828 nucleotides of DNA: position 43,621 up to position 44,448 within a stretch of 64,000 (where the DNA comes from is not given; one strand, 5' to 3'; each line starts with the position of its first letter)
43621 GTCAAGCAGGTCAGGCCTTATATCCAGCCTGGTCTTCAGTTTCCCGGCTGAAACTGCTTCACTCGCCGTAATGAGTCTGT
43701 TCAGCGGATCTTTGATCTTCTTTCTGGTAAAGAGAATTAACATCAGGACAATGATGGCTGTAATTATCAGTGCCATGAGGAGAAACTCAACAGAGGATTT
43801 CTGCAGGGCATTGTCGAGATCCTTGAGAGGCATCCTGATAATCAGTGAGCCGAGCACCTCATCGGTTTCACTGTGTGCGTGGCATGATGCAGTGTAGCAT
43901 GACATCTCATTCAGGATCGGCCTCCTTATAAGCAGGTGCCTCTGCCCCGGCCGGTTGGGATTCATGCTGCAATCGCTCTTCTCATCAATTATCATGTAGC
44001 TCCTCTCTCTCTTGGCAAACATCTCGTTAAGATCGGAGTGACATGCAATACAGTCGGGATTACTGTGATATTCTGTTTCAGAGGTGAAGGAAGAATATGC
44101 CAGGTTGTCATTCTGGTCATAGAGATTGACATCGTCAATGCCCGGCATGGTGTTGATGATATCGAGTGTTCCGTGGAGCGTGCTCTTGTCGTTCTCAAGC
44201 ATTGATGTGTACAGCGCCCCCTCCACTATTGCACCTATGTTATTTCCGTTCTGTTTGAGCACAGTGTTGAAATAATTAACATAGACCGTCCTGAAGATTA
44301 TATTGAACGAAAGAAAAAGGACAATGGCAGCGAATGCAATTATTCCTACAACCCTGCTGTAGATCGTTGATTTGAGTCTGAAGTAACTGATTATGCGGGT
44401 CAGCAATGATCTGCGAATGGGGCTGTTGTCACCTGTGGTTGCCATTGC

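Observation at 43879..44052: CXXCH and CX4CH motifs in the periplasmic loop of the histidine kinase (possible c-type heme or metal sensor)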

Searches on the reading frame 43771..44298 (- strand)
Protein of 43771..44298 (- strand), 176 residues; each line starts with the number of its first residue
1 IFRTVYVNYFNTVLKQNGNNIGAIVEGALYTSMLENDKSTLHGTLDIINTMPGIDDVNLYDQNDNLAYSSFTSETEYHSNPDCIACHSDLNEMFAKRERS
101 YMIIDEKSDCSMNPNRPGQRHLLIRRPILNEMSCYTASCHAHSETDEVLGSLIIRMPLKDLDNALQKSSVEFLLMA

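Call 11: search_solved_structures(query=window:43771-44298:-, max_evalue=10, show_alignments=3)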
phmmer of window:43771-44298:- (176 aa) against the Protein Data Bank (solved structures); distinct sequences matched with E-value up to 10: 9.
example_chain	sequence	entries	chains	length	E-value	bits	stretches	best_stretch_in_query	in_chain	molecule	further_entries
9fkh_A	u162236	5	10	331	0.2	15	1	76-133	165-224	Beta-xylanase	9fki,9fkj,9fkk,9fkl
3ms8_A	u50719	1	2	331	0.2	15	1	76-133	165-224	Intra-cellular xylanase ixt6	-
2q8x_A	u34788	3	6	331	0.2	15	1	76-133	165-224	intra-cellular xylanase | Intra-cellular xylanase ixt6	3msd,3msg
3mui_A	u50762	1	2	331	0.21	14.9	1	76-133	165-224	Xylanase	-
1n82_A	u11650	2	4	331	0.21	14.9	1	76-133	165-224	intra-cellular xylanase | Xylanase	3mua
4fas_A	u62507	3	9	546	1.6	12.1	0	63-96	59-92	Hydroxylamine oxidoreductase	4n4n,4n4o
6m0p_A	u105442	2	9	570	1.8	11.9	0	63-96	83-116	Aerobic hydroxylamine oxidoreductase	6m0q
1d4c_A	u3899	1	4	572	2.3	11.6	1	71-97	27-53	FLAVOCYTOCHROME C FUMARATE REDUCTASE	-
1d4d_A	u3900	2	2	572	2.3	11.6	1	71-97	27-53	FLAVOCYTOCHROME C FUMARATE REDUCTASE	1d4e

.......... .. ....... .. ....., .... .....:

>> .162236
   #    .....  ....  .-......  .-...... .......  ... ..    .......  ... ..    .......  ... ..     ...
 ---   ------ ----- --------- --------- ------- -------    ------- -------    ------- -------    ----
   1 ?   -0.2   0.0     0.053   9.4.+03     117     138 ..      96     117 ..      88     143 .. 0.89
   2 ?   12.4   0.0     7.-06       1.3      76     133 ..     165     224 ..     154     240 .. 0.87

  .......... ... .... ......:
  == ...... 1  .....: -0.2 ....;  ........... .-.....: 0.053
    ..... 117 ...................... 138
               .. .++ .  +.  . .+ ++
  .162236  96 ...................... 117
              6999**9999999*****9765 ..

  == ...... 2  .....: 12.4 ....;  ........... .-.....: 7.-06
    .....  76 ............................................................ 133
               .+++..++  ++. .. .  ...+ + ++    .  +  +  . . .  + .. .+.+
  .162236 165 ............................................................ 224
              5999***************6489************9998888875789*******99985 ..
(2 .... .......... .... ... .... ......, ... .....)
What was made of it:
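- Tried and rejected: A single-sequence search of the sensor domain against PDB sequences gave only noise: xylanases at E=0.2 and cytochromes above E=1 (call 11).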

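Call 13: search_protein_representatives(protein=window:43771-44298:-)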
Query: 176 residues. Proteins with E-value up to 0.001 (for the whole library): 302; up to 1e-10: 50; up to 1e-30: 18. The best 150 are listed.
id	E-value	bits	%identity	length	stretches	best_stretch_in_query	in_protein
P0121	3.9e-57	209.3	55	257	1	2-175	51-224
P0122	1.3e-55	204.4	55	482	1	1-176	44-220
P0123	3.8e-55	202.8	54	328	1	1-175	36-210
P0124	7.6e-50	185.6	51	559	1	1-176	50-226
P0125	4.5e-49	183.1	57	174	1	27-174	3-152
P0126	4.7e-49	183.0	58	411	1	33-175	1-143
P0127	1.8e-47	177.8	58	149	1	12-154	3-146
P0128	4.6e-47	176.5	52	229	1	1-167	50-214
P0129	7.7e-44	166.0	52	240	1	1-144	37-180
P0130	3.6e-39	150.9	58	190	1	1-125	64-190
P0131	1.4e-37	145.7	53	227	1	51-176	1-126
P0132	4.4e-37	144.1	52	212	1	1-132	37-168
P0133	5.5e-36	140.5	55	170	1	1-119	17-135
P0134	2.0e-35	138.7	55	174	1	58-176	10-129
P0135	2.0e-33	132.2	47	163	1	1-129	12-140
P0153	2.1e-18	83.3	36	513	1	6-174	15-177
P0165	5.0e-11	59.3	29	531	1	12-176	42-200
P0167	8.1e-11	58.6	33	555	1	28-174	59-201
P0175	1.9e-10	57.4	28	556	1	23-169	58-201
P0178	3.4e-10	56.6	33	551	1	18-165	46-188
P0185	1.0e-09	55.0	30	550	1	22-167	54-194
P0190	2.1e-09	54.0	28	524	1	14-173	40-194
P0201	9.4e-09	51.9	31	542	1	18-168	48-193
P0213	2.7e-08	50.4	29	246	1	24-172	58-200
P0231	1.4e-07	48.1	29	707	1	9-171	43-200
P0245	2.5e-07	47.3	28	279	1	13-164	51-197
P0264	8.9e-07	45.5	30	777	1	14-169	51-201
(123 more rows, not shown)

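Call 22: search_solved_structures(query=A1, max_evalue=10, show_alignments=3)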
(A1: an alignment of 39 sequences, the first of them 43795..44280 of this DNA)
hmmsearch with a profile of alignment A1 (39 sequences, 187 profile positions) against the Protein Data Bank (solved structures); distinct sequences matched with E-value up to 10: 30.
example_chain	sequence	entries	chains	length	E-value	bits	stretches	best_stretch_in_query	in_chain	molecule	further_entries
3b42_A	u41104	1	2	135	1.1e-06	31.5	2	109-163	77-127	Methyl-accepting chemotaxis protein, putative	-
3b47_A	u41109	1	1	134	0.00032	23.5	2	19-74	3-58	Methyl-accepting chemotaxis protein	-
1fs7_A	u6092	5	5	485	0.0029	20.4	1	69-108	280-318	CYTOCHROME C NITRITE REDUCTASE | Cytochrome c-552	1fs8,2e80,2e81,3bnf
3bng_A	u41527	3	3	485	0.0031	20.3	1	69-108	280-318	Cytochrome c-552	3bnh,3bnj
1fs9_A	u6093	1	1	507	0.0033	20.2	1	69-108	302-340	CYTOCHROME C NITRITE REDUCTASE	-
5is1_A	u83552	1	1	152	0.0078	18.9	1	17-91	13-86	Histidine kinase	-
4ywz_A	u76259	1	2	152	0.011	18.5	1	17-91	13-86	Sensor protein kinase WalK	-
7dud_A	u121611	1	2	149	0.018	17.8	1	17-91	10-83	Sensor protein kinase WalK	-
1qdb_A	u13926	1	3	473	0.11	15.2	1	69-105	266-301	CYTOCHROME C NITRITE REDUCTASE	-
2b95_A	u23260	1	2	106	0.16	14.7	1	43-82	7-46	Dynein light chain 2A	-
4u64_A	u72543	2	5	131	0.24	14.1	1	9-77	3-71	Two component histidine kinase, GGDEF domain protein/EAL domain protein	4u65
1y4o_A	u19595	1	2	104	0.28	13.9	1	48-82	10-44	Dynein light chain 2A, cytoplasmic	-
2hz5_A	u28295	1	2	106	0.44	13.2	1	47-82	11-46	Dynein light chain 2A, cytoplasmic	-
5aj3_O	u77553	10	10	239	0.45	13.2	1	7-64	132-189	MITORIBOSOMAL PROTEIN US15M, MRPS15 | Uncharacterized protein | Mitochondrial ribosomal protein S15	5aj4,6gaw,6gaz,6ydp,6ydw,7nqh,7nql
8oin_AL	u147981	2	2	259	0.54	13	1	7-64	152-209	28S ribosomal protein S15, mitochondrial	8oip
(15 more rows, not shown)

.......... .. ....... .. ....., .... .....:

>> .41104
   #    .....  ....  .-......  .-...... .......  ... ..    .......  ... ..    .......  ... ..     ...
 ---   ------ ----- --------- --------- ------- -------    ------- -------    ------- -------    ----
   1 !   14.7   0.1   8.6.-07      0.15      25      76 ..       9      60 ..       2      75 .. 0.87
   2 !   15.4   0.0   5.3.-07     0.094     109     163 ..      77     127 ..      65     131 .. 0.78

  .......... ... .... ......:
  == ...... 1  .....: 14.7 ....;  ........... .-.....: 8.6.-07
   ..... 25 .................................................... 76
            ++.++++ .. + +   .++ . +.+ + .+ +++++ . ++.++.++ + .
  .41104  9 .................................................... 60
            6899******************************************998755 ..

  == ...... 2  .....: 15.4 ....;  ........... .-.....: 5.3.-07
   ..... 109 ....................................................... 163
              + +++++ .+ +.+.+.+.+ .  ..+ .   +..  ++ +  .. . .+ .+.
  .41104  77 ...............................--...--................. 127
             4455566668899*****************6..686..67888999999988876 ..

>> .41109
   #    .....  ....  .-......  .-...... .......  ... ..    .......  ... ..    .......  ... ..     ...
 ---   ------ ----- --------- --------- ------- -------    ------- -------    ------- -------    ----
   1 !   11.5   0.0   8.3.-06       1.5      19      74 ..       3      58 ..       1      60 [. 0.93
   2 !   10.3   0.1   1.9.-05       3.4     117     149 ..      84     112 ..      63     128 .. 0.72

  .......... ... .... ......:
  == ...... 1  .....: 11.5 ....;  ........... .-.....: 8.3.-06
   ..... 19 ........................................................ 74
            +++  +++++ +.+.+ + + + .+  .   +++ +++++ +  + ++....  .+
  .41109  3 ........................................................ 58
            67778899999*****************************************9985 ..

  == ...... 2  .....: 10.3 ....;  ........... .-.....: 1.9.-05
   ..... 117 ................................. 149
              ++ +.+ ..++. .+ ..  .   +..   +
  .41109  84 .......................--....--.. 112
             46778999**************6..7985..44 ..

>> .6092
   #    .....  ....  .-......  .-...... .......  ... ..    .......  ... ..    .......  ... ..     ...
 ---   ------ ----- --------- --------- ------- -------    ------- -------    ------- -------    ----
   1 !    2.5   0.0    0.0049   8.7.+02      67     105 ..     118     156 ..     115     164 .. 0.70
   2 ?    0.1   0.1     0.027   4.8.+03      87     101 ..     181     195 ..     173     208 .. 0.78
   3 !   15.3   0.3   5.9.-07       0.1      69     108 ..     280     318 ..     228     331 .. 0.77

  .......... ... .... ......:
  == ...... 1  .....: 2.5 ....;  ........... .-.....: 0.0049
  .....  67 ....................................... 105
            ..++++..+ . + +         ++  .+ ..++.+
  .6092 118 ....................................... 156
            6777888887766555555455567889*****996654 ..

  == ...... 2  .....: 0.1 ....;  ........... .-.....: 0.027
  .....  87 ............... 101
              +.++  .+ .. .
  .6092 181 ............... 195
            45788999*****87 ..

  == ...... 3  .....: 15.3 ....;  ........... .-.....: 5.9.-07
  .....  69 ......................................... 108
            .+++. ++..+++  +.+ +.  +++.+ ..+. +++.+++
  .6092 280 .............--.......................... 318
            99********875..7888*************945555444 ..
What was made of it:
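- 43795..44280 (-): Periplasmic single-Cache (PDC/PAS-like) sensor domain, aa 56-217, with two predicted c-heme sites. The family profile matches 3B42 and 3B47 (call 22).
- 44200..44202 (-): Met82, the predicted distal axial ligand of the heme at the CX4CH site. The offset of 34 was checked against His144 = chain residue 110 (call 22).
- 44038..44052 (-): CIACH (aa 132-136), a canonical CXXCH heme-c attachment motif. This is the extra site, in an insertion between beta2 and beta3. It lies in profile positions 76-109, a stretch roughly twice as long as the corresponding connection in GSU0935 (chain residues 60-77) (call 22).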

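Call 29: predict_structure(alignment_id=A1)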
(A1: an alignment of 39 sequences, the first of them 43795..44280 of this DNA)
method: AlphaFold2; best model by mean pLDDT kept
length: 162 residues; sequences in the alignment: 39
mean_pLDDT: 85.4   pTM: 0.80
mean pLDDT of the five models: 85.4, 83.8, 83.4, 83.2, 82.3
residues with pLDDT >= 90: 103; 70-90: 28; 50-70: 30; < 50: 1
segments of 3 or more residues with pLDDT < 50: none
pLDDT, mean of each block of 10 residues (from residue 1): 89 95 94 96 95 91 79 57 69 88 55 89 93 85 95 93 93
secondary structure, 60 per line:
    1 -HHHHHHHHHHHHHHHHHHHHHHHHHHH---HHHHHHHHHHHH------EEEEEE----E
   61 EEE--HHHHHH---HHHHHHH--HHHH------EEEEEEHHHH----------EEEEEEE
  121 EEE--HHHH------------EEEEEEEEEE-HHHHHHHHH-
elements in order: H2-28 H32-43 E50-55 E60-63 H66-71 H75-81 H84-87 E94-99 H100-103 E114-123 H126-129 E142-151 H153-161
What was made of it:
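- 43795..44280 (-): AlphaFold2 model: pLDDT 85.4, pTM 0.80 (call 29).
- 44038..44052 (-): In the model it is in helix 75-81 (call 29).
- Closest known: Tetraheme cytochrome c3 and cytochrome c7. Different: The two motifs are separated by two beta-strands of the Cache sheet (call 29).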

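Call 31: search_protein_families(library=pfam, alignment_id=A1, max_evalue=1)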
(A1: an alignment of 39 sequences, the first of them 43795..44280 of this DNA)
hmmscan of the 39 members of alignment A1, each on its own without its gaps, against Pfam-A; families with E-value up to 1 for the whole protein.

A. member 1, window:43795-44280:- (162 aa): 4 families
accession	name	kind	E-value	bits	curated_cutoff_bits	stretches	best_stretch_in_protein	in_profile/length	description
PF20184.3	DUF6547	-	0.11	13.2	27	1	27-70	60-103/117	Family of unknown function (DUF6547)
PF17149.10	CHASE5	-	0.11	12.8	27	1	10-59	11-60/108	Periplasmic sensor domain found in signal transduction proteins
PF14537.11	Cytochrom_c3_2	-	0.21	12.5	25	1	67-136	19-66/79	Cytochrome c3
PF14522.11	Cytochrome_C7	-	0.25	11.6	24.8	1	70-141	8-55/67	Cytochrome c7 and related cytochrome c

B. families by the number of members that match (of 39 scanned): 47 families (the first 25 are shown)
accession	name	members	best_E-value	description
PF21563.3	Mcp40H-20_sensor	29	1.1e-06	Methyl-accepting chemotaxis sensory transducer, class 40H, sensor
PF17152.10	CHASE8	14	0.0031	Periplasmic sensor domain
PF02743.24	dCache_1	10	0.0018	Cache domain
PF09984.15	sCache_4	8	2.4e-06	Single cache domain 4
PF17203.10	sCache_3_2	8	0.00096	Single cache domain 3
PF23846.1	Cache_WalK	8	0.0018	WalK sensor protein kinase Chache domain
PF22113.1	Mtrc-MtrF_II-IV_dom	8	0.0093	Outer membrane cytochrome MtrC/MtrF-like, domains II/IV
PF11845.13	Tll0287-like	8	0.037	Tll0287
PF18719.7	ArlS_N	6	0.0096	ArlS sensor domain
PF14827.12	dCache_3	4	0.00022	Double sensory domain of two-component sensor kinase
PF14522.11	Cytochrome_C7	4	0.039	Cytochrome c7 and related cytochrome c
PF03892.19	NapB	3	0.0042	Nitrate reductase cytochrome c-type subunit (NapB)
PF14537.11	Cytochrom_c3_2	3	0.028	Cytochrome c3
PF13585.12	CHU_C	2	0.073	CHU_C Type IX secretion signal domain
PF24796.1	WDR55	1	0.00074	WDR55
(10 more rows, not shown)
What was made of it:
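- Closest known: sCache_heme family. Same: 8 of 39 relatives give weak PF11845 hits (call 31).
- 29 of 39 members hit PF21563 and 8 of 39 hit PF11845 (call 31).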

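Call 32: fold_search(model_id=the predicted structure, library=pdb)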
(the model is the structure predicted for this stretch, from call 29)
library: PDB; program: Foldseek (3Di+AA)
matches with E <= 10: 528; with E <= 0.001: 7
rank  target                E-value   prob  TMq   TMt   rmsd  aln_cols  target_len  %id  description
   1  7dud_A                8.7e-06  1.00  0.56  0.61   5.1       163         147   12  Crystal Structure of erWalK (released 2022-01-19)
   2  4ywz_B                2.0e-05  1.00  0.62  0.69   4.4       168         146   11  Crystal structure of the extracellular receptor domain of the essential sensor kinase WalK from Staphylococcus aureus (released 2016-03-30)
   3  4ywz_A                3.1e-05  1.00  0.61  0.66   4.5       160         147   12  Crystal structure of the extracellular receptor domain of the essential sensor kinase WalK from Staphylococcus aureus (released 2016-03-30)
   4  5is1                  4.2e-05  1.00  0.56  0.63   4.7       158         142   11  Crystal structure of the extracellular domain of sensor histidine kinase YycG from Staphylococcus aureus at 2.0 Angstrom (released 2016-07-20)
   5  3b42_A                6.5e-05  1.00  0.37  0.46  14.6       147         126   18  Periplasmic sensor domain of chemotaxis protein GSU0935 (released 2008-04-08)
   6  3b42_B                6.5e-05  1.00  0.37  0.45  14.3       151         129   15  Periplasmic sensor domain of chemotaxis protein GSU0935 (released 2008-04-08)
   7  9a5d_A                3.2e-04  1.00  0.53  0.17   5.0       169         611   16  Integrative model of WALK-YYCH by crosslinking MS and deep learning (released 2024-09-18)
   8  4jgq_A                1.7e-03  0.99  0.42  0.35   9.9       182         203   12  The crystal structure of sporulation kinase D mutant sensor domain, r131a, from Bacillus subtilis subsp in co-crystall (released 2013-05-15)
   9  3k3c_C                2.9e-03  1.00  0.46  0.49   5.3       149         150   11  The N-terminal PAS domain crystal structure of Rv1364c from Mycobacterium tuberculosis at 1.62 (released 2010-09-29)
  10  4jgo_A                3.5e-03  0.99  0.43  0.36   6.8       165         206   14  The crystal structure of sporulation kinase d sensor domain from Bacillus subtilis subsp. (released 2013-05-15)
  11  3vol                  3.9e-03  0.99  0.39  0.44   6.2       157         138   15  X-ray Crystal Structure of PAS-HAMP Aer2 in the CN-bound Form (released 2012-05-23)
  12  4jgq_B                4.2e-03  1.00  0.46  0.39   6.0       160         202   12  The crystal structure of sporulation kinase D mutant sensor domain, r131a, from Bacillus subtilis subsp in co-crystall (released 2013-05-15)
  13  7jl6_A                4.2e-03  0.99  0.34  0.48   5.1       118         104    7  Heme binding to SrrB PAS domain plays a role in redox regulation of S. aureus SrrAB two-component system (released 2021-08-04)
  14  6e0a_B                4.7e-03  0.98  0.42  0.28   9.4       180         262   16  Crystal Structure of Helicobacter pylori TlpA Chemoreceptor Ligand Binding Domain (released 2018-09-12)
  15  3e4o_A                5.0e-03  1.00  0.54  0.37   5.3       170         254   11  Crystal structure of succinate bound state DctB (released 2008-10-21)
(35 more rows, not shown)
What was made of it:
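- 43795..44280 (-): Foldseek: WalK Cache domain (7dud, 4ywz) and GSU0935 (3b42) (call 32).
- On Class III multiheme cytochromes (c3/c7; PF02085, PF14537, PF14522): The predicted fold is Cache (calls 29, 32).
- The AlphaFold model has the sCache fold, and Foldseek retrieves WalK and 3B42 (calls 29, 32).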

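Call 37: find_homologous_proteins(query=A1, max_evalue=0.00001)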
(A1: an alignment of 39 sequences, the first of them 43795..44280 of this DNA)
Query A1 (39 sequences) (162 aa, profile of the alignment): 142 proteins with E <= 0.00001 among 1526 candidates; the best 120 are listed.
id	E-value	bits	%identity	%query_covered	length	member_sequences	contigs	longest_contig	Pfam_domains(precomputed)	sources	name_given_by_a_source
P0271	6.0e-66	239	26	100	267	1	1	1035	PF00672.31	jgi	jgi:HAMP domain-containing protein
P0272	5.2e-65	236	29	94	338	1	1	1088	PF00672.31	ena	-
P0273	1.1e-63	232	23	90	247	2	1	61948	-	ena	-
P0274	5.4e-61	223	29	93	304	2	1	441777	PF00672.31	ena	-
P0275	7.6e-61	223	29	93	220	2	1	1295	-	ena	-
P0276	2.3e-59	218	25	94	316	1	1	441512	PF00672.31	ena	-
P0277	6.0e-59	217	31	93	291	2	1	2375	PF00672.31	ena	-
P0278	1.1e-58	216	28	98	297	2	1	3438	PF00672.31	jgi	jgi:two-component system NtrC family sensor kinase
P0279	2.8e-58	214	25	98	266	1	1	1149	PF00672.31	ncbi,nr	ncbi:MAG: HAMP domain-containing protein, partial [Deltaproteobacteria bacterium]|nr:HAMP domain-con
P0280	1.7e-57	212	25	94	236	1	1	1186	-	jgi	-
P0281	5.3e-56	207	27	88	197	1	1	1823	PF21563.4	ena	-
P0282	7.2e-56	207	28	97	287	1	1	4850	PF00672.31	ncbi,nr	ncbi:MAG TPA: HAMP domain-containing protein, partial [Syntrophales bacterium]|nr:HAMP domain-contai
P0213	8.7e-56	206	27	88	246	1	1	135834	-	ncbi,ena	-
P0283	1.5e-55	206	24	86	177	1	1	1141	-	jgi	jgi:hypothetical protein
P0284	6.2e-55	204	26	92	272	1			PF00672.31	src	-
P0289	2.4e-54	202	27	86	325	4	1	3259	PF00672.31,PF21563.4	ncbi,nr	ncbi:MAG: HAMP domain-containing protein, partial [Deltaproteobacteria bacterium]|nr:HAMP domain-con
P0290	4.4e-54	201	22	84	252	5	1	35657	PF21563.4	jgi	jgi:histidine kinase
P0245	1.0e-53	200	26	92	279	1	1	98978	PF00672.31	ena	-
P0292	6.4e-53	197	28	88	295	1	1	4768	PF00672.31,PF21563.4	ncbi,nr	ncbi:MAG: HAMP domain-containing protein, partial [Deltaproteobacteria bacterium]|nr:HAMP domain-con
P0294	7.3e-53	197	24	87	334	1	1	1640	PF00672.31,PF21563.4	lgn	-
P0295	7.7e-53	197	26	94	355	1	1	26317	PF21563.4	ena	-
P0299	2.8e-52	195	24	87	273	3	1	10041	PF00672.31,PF21563.4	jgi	jgi:histidine kinase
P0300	6.5e-52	194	28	86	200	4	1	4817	PF21563.4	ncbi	ncbi:MAG: hypothetical protein P8X86_20675 [Desulfofustis sp.]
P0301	1.2e-51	193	27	86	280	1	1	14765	PF21563.4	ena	-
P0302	4.3e-51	191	22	87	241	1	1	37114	PF21563.4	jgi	jgi:histidine kinase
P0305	2.0e-50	189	27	86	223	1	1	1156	PF21563.4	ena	-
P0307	8.3e-50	187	24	90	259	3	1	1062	PF21563.4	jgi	jgi:histidine kinase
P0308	8.6e-50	187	25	83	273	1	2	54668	PF00672.31,PF21563.4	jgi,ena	-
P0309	1.0e-49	187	22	89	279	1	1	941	PF21563.4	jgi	-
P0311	2.4e-47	179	29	69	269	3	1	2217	PF00672.31,PF21563.4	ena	-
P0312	5.1e-47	178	25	93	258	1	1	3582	PF21563.4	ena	-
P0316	7.1e-46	174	26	97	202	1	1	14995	PF21563.4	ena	-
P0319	2.7e-45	172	27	86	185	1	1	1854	PF21563.4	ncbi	-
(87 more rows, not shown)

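Call 52: list_cluster_members(proteins=[P0153, P0165, P0167, P0175, P0178, P0185, P0190, P0201, P0231, P0264])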
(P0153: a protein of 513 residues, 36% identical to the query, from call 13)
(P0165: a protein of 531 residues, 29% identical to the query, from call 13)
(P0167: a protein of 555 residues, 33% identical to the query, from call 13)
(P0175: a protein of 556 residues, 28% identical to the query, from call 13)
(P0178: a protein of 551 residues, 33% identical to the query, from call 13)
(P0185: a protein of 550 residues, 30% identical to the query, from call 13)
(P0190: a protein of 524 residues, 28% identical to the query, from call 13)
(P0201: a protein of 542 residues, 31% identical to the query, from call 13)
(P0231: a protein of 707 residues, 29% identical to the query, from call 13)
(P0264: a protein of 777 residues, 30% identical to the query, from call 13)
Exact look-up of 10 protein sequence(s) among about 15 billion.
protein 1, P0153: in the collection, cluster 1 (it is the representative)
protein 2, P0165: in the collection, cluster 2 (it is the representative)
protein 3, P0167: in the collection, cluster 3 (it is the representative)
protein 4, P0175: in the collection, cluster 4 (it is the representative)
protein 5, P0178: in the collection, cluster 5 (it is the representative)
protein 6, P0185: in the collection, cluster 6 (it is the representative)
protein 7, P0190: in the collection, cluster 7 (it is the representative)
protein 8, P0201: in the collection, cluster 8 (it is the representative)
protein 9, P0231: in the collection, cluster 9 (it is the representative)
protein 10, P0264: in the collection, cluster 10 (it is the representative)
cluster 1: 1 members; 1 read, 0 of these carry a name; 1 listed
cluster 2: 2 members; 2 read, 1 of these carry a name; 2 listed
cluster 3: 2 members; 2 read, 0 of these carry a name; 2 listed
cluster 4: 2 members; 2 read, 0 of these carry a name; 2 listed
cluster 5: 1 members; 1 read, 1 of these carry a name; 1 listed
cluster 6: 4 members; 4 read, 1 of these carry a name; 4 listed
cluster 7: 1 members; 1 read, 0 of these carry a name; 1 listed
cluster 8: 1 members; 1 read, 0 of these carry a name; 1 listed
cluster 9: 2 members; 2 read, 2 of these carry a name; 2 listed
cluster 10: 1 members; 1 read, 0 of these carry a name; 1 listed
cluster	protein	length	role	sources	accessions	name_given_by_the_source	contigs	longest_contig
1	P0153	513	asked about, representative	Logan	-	-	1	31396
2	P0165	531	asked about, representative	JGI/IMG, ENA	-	-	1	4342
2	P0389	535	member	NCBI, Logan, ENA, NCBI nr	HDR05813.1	MAG TPA: sensor histidine kinase [Candidatus Marinimicrobia bacterium] | sensor histidine kinase [Candidatus Neomarinimicrobiota bacterium]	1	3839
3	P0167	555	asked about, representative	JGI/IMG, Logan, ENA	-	-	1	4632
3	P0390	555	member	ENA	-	-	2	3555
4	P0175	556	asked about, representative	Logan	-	-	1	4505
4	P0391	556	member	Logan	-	-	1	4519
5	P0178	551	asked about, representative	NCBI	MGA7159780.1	MAG: ATP-binding protein [Bacteroidota bacterium]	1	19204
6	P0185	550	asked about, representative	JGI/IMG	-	-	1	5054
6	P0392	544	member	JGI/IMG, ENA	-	two-component system NtrC family sensor kinase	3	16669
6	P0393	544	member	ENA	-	-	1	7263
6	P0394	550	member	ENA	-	-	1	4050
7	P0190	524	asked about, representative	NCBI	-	-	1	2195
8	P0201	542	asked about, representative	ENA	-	-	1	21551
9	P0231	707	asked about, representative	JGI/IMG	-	diguanylate cyclase (GGDEF)-like protein/PAS domain S-box-containing protein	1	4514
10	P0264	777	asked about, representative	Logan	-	-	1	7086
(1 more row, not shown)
